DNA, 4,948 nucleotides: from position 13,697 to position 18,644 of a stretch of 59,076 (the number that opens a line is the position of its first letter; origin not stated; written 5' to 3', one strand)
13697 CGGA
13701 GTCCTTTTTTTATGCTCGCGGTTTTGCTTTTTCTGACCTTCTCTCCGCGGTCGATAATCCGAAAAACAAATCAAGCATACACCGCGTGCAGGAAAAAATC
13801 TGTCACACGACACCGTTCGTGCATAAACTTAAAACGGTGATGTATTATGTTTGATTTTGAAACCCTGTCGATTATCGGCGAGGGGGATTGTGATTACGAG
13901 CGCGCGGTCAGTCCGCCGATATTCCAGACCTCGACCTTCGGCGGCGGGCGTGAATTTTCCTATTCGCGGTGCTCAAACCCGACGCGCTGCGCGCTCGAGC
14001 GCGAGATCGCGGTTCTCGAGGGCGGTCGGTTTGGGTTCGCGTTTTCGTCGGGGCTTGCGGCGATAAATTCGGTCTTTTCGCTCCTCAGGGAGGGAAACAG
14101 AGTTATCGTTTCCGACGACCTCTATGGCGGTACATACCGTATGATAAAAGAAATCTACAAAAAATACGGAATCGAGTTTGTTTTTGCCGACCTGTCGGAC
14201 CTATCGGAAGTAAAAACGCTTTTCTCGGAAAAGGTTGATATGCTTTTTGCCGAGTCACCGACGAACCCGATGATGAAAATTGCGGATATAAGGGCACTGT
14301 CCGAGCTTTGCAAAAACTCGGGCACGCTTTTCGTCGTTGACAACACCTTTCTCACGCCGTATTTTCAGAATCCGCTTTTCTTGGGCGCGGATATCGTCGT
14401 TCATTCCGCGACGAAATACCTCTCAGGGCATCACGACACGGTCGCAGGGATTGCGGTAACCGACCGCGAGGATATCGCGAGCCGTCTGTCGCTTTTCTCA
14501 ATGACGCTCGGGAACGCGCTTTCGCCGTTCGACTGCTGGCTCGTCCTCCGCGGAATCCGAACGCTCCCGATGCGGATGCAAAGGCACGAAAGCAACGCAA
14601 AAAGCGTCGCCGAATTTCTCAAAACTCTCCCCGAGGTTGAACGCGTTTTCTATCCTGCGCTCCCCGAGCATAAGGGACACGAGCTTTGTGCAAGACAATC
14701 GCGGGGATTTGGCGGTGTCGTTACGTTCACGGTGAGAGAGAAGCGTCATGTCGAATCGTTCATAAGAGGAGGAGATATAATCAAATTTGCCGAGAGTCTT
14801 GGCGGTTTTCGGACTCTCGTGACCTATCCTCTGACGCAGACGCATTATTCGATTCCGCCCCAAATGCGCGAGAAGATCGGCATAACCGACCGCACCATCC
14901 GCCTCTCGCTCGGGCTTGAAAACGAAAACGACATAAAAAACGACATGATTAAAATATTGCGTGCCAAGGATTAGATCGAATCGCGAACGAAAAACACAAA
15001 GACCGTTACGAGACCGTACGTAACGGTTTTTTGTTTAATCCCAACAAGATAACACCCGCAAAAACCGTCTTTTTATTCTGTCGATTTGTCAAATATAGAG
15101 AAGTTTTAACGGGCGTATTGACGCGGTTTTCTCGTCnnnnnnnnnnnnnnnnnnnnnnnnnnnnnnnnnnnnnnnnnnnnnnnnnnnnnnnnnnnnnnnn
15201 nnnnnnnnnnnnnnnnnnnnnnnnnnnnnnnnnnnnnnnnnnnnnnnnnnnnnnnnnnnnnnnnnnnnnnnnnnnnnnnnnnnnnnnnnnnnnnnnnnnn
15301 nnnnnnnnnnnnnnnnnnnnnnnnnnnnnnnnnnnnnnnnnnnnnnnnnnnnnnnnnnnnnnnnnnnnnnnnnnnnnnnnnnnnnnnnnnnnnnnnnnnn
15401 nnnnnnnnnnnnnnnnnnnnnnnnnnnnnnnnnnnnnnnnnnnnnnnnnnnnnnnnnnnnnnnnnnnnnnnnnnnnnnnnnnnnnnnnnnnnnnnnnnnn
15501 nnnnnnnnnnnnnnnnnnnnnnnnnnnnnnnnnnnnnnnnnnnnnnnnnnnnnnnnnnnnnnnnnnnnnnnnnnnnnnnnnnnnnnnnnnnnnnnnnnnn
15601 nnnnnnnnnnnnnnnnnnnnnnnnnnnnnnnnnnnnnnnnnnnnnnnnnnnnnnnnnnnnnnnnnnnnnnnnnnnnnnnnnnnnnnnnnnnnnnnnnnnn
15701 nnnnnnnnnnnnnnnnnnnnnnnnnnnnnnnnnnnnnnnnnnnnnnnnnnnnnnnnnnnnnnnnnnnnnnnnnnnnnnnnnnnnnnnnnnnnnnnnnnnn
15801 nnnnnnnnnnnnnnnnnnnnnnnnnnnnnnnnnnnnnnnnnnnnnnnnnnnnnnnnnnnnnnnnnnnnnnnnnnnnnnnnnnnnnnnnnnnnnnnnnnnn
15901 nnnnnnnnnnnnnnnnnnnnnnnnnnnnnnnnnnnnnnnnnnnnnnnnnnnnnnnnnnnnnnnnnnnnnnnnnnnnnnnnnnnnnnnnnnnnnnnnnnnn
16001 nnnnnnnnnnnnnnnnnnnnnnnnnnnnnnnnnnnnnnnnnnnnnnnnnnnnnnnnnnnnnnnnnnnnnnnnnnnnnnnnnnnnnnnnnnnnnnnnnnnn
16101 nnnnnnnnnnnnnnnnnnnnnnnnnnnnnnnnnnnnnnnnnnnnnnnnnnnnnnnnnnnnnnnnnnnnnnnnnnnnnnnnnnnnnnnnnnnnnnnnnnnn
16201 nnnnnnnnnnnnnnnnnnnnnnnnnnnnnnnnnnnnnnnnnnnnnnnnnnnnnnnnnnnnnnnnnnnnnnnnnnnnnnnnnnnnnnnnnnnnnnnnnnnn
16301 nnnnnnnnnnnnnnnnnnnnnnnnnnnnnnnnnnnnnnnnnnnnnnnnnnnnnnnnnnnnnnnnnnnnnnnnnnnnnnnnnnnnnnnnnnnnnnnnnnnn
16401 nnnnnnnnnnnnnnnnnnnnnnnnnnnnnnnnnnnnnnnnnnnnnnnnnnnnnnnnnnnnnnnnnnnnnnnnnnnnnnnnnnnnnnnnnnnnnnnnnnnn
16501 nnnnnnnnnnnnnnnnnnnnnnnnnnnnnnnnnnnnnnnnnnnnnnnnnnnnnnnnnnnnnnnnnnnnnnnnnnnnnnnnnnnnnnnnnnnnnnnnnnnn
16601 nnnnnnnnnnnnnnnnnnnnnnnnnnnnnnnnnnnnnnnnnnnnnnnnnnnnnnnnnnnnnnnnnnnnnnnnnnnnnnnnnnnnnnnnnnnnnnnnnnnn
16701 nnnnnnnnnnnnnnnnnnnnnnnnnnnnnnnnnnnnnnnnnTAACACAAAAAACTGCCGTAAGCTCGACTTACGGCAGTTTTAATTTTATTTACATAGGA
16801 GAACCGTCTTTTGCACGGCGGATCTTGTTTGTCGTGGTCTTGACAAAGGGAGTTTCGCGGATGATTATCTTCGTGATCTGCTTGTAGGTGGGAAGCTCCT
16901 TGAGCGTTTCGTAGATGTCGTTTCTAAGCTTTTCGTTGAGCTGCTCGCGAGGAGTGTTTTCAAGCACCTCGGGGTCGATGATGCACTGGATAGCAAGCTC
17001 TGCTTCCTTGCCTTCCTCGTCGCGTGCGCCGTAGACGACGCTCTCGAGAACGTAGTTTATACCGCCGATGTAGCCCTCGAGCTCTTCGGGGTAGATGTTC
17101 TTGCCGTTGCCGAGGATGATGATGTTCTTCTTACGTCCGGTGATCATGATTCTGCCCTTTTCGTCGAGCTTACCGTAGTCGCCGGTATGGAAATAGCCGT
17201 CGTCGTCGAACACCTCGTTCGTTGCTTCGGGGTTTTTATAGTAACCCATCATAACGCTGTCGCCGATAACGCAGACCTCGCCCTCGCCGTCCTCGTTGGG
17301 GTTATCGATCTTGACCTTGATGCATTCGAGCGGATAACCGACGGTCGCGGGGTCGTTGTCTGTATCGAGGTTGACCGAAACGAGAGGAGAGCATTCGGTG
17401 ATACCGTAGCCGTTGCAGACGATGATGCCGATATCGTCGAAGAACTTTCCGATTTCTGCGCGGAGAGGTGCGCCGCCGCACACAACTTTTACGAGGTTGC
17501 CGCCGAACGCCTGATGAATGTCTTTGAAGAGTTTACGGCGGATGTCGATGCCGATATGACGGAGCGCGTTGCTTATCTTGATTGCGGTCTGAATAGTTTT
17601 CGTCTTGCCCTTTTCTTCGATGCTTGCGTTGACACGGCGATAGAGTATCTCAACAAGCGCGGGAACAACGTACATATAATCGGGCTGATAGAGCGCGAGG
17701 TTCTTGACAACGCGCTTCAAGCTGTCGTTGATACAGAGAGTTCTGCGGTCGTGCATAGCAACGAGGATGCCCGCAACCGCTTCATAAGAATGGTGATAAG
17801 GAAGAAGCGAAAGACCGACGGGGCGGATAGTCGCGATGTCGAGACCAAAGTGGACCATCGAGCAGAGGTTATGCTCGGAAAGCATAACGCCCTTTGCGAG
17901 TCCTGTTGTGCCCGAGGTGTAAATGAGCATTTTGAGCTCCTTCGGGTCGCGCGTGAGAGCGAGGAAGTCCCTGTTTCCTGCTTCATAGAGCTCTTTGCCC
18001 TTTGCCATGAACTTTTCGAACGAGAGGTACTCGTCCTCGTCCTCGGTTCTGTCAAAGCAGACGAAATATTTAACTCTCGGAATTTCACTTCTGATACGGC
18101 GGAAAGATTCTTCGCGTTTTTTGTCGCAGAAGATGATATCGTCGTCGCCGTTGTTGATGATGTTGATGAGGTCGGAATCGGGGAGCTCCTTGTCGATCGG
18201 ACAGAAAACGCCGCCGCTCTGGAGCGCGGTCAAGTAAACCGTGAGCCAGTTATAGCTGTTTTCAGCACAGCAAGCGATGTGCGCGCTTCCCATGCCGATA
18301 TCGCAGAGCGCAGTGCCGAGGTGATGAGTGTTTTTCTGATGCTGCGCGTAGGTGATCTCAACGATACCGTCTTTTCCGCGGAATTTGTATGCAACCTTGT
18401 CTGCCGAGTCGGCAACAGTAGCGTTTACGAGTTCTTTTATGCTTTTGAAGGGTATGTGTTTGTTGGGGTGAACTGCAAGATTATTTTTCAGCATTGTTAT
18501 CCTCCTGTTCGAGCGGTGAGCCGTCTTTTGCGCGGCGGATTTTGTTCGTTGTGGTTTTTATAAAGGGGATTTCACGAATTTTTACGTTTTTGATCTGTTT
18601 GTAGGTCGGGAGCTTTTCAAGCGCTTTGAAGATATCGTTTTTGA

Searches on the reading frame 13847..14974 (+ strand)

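Call 74: search_protein_families(library=pfam, proteins=[window:13847-14974:+])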
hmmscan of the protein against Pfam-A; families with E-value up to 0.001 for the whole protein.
window:13847-14974:+ (375 aa): 3 families
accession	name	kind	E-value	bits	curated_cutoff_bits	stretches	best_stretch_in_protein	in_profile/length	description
PF01053.26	Cys_Met_Meta_PP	-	3.2e-131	437.8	27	1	16-368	12-377/381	Cys/Met metabolism PLP-dependent enzyme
PF00155.27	Aminotran_1_2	-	6.6e-06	26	19.7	1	66-176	71-196/361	Aminotransferase class I and II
PF02347.22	GDC-P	-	0.00031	20.2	26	1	82-190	153-258/429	Glycine cleavage system P-protein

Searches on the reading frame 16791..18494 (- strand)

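Call 74: search_protein_families(library=pfam, proteins=[window:16791-18494:-])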
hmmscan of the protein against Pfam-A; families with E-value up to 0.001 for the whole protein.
window:16791-18494:- (567 aa): 1 family
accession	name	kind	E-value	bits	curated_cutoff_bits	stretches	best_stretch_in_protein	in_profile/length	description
PF00501.34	AMP-binding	-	1e-57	196.2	29.9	1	26-419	4-384/384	AMP-binding enzyme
